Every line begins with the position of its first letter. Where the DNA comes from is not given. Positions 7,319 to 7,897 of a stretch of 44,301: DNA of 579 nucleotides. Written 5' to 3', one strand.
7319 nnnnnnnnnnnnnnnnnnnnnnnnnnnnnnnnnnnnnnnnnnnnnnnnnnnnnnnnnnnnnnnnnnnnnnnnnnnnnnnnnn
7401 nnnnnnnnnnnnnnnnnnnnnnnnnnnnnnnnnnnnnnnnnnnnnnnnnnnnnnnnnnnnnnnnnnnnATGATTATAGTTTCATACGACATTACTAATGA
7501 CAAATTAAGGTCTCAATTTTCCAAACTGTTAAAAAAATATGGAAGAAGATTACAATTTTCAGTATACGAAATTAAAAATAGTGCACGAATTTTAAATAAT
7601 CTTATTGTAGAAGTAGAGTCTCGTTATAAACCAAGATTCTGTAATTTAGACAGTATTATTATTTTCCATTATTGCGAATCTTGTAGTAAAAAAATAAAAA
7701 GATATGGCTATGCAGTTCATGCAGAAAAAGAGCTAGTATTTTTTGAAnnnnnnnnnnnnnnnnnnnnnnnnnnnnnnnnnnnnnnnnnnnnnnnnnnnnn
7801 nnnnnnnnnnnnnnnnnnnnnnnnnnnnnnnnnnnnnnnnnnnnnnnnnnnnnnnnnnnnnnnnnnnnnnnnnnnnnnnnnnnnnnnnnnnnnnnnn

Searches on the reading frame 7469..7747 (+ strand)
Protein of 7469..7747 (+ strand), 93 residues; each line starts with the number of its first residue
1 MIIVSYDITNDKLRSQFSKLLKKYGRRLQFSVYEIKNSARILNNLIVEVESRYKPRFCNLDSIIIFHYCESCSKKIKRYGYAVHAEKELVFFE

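Call 27: search_protein_families(library=pfam, proteins=[window:7469-7747:+])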
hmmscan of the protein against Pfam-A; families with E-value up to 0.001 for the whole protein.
seq(93 aa): 1 family
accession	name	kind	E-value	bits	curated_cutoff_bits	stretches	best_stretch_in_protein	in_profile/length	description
PF09827.14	CRISPR_Cas2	-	1.4e-15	57.7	23.8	1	1-75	2-73/74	CRISPR associated protein Cas2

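Call 42: search_protein_families(library=ncbifam, proteins=[window:7469-7747:+])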
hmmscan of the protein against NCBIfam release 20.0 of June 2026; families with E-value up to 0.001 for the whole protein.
seq(93 aa): 1 family
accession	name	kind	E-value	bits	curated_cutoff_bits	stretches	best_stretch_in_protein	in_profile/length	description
TIGR01573.1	cas2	equivalog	1.1e-12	48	24.5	1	2-92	3-96/96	CRISPR-associated endonuclease Cas2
